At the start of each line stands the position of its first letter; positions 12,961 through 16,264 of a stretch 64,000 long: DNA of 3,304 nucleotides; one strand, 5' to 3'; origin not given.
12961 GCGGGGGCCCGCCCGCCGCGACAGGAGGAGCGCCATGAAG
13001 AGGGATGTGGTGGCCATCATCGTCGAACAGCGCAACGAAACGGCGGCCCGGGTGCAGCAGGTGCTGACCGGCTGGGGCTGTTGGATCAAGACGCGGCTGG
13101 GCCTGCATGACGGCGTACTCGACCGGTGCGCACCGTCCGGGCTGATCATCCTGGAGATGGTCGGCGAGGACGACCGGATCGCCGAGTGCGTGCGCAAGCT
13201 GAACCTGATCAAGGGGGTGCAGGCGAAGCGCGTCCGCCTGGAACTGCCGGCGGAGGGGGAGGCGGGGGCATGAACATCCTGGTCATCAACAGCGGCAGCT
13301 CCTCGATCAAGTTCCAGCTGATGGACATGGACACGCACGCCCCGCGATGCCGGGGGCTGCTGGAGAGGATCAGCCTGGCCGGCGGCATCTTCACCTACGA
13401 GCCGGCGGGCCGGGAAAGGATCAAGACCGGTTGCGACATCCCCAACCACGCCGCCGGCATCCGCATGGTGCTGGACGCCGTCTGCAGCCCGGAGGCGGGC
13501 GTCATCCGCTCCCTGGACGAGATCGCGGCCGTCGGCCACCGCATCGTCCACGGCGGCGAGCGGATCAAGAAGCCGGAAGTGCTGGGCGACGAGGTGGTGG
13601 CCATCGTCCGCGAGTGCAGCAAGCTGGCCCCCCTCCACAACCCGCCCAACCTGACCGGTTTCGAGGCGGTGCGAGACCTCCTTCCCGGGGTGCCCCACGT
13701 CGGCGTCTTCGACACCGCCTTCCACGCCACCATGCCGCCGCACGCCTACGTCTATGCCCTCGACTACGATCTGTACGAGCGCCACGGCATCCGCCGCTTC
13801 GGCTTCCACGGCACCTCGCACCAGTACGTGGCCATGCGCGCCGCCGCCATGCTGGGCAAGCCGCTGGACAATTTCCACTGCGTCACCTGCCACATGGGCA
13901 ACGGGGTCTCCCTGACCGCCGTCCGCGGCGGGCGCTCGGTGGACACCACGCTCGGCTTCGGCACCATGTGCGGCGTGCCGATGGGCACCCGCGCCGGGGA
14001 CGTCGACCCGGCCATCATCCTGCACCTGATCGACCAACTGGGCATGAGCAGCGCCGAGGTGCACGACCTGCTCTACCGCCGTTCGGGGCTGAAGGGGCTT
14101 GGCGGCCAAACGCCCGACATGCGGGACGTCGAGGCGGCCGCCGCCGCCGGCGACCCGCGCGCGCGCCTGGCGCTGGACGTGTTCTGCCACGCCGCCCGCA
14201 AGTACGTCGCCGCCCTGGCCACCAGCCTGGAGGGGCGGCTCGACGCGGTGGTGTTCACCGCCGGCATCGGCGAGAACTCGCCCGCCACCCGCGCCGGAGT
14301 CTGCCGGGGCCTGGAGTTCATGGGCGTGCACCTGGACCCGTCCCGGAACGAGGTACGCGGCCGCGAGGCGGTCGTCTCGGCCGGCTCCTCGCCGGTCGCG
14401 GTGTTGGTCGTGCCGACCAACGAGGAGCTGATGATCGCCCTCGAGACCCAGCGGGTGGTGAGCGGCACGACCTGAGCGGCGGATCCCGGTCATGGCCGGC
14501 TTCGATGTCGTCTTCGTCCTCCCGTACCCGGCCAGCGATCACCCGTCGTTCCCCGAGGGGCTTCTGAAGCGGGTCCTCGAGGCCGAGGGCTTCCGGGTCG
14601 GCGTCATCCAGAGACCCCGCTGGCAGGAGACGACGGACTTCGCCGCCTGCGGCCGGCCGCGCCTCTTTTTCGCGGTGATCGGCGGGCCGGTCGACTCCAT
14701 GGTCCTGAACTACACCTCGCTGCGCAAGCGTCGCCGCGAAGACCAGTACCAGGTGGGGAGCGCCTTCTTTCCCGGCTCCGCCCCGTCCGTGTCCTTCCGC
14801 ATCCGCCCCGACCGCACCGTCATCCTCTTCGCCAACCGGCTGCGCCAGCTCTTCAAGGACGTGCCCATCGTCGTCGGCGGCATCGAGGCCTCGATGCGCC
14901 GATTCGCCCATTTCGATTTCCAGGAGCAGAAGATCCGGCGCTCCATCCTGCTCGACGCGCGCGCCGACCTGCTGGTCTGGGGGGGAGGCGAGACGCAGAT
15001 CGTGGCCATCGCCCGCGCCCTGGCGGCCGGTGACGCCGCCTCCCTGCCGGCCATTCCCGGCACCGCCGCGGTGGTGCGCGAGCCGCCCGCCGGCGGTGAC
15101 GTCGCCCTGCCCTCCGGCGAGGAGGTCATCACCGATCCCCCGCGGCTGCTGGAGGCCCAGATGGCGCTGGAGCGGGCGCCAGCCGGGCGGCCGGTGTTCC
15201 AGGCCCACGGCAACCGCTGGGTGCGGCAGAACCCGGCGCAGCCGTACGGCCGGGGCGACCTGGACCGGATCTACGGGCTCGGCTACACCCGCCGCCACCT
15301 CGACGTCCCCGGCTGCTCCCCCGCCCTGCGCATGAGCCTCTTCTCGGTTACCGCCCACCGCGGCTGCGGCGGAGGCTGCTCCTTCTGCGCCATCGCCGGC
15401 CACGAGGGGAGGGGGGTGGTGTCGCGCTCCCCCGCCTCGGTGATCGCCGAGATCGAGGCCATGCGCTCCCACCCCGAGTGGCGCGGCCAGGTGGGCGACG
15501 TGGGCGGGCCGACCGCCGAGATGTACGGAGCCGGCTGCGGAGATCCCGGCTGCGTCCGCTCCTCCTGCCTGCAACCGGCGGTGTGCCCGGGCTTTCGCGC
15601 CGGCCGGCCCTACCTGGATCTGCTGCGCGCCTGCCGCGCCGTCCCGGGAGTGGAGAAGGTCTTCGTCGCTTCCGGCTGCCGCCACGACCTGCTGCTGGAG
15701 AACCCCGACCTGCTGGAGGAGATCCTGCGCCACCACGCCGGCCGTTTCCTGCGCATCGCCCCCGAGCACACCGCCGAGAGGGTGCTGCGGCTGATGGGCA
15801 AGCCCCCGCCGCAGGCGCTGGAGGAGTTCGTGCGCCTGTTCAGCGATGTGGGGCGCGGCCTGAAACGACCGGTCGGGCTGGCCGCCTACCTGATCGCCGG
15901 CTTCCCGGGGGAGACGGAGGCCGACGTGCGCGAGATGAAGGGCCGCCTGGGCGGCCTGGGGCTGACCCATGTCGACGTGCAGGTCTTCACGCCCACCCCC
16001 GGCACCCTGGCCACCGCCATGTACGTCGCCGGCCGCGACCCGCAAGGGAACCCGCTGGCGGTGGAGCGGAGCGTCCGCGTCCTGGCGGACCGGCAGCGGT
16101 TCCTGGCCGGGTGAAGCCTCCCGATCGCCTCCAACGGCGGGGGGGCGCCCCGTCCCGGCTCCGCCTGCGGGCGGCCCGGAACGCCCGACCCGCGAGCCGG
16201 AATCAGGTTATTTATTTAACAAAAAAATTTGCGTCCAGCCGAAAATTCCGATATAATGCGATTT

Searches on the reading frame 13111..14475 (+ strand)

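Call 20: search_protein_families(library=pfam, proteins=[window:13111-14475:+], max_evalue=0.001)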
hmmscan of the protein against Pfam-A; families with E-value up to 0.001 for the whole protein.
window:13111-14475:+ (454 aa): 1 family
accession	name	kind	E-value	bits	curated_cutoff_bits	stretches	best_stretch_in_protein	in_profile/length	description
PF00871.23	Acetate_kinase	-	1.7e-141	471.9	22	1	56-443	2-391/392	Acetokinase family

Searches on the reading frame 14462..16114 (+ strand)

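Call 20: search_protein_families(library=pfam, proteins=[window:14462-16114:+], max_evalue=0.001)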
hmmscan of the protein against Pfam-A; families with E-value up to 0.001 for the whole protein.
window:14462-16114:+ (550 aa): 3 families
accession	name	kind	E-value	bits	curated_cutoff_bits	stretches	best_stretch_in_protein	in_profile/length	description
PF08497.15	Radical_SAM_N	-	1.2e-73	248.5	25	1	14-278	17-282/301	Radical SAM N-terminal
PF04055.27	Radical_SAM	-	5.9e-11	43.3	29.5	1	299-492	4-162/166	Radical SAM superfamily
PF11842.13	DUF3362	-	8.5e-05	23.2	27.6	1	506-540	3-37/151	Domain of unknown function (DUF3362)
